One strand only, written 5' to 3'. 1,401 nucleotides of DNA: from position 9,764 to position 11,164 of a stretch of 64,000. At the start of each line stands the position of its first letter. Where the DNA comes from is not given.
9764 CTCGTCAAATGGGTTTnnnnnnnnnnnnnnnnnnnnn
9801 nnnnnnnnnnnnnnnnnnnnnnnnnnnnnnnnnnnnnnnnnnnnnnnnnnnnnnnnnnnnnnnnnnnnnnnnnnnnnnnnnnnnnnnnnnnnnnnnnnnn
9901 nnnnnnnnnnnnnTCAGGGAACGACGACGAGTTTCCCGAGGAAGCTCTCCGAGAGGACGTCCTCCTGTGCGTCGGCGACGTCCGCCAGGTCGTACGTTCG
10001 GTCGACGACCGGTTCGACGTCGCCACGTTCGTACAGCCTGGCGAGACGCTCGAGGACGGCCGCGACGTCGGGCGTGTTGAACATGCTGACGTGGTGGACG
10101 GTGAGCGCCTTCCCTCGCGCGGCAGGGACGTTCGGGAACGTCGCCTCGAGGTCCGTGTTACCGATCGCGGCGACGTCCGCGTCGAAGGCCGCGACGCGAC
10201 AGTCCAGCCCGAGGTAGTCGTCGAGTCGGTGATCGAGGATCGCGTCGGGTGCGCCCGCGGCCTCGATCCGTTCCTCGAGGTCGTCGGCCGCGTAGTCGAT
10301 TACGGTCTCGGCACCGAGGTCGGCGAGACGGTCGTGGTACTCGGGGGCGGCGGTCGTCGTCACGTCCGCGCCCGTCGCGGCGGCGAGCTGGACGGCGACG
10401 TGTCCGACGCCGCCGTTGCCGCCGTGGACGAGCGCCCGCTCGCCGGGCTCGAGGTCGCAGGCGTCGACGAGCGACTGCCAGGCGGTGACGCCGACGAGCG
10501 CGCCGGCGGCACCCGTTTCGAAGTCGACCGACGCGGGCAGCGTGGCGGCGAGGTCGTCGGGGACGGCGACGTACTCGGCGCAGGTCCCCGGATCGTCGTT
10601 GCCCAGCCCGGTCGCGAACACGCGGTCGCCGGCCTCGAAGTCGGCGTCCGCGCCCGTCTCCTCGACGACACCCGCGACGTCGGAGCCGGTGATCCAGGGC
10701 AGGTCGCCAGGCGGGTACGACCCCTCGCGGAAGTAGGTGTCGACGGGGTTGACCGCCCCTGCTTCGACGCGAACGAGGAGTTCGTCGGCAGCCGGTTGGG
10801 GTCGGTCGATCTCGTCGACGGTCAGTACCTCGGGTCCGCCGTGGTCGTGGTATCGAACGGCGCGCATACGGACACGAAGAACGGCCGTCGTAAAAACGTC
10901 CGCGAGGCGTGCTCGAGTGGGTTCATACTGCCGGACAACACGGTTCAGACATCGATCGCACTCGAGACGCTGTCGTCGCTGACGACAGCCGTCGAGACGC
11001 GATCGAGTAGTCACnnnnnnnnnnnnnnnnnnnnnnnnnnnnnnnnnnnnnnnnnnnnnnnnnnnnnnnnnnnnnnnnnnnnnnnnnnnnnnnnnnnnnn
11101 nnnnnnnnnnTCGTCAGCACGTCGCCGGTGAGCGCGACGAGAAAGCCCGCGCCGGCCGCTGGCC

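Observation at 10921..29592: Family A: two copies of a roughly 120-bp multi-stem palindromic element, related to family B by its termini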

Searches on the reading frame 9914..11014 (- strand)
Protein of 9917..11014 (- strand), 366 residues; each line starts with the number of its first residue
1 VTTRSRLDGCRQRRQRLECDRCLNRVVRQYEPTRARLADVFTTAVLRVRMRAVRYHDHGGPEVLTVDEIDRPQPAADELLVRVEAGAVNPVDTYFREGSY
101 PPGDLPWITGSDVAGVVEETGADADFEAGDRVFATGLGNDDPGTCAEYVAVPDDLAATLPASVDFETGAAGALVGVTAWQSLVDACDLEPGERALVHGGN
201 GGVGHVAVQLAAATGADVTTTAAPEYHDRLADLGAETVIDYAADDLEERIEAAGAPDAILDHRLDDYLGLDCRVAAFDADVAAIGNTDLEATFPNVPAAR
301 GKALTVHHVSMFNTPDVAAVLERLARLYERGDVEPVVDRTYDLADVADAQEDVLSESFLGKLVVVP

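Call 47: find_encoding_contigs(protein=window:9914-10867:-, flank=4000, max_places=6)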
Protein window:9914-10867:- (317 aa): no gene with exactly this product is on record in the collection.

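Call 48: find_encoding_contigs(protein=window:9917-11014:-, flank=4000, max_places=6)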
Protein seq(366 aa) (366 aa): no gene with exactly this product is on record in the collection.

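Call 90: search_protein_families(library=pfam, proteins=[window:9914-10867:-], max_evalue=0.001)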
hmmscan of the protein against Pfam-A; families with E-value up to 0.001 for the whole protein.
window:9914-10867:- (317 aa): 3 families
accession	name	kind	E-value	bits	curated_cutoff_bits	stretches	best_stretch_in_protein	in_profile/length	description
PF08240.17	ADH_N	-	3.8e-16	59.7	23.5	1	27-111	2-103/104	Alcohol dehydrogenase GroES-like domain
PF13602.12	ADH_zinc_N_2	-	2.5e-15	58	27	1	184-315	1-134/134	Zinc-binding dehydrogenase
PF00107.32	ADH_zinc_N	-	2.2e-11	44.3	31.8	1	153-276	1-128/129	Zinc-binding dehydrogenase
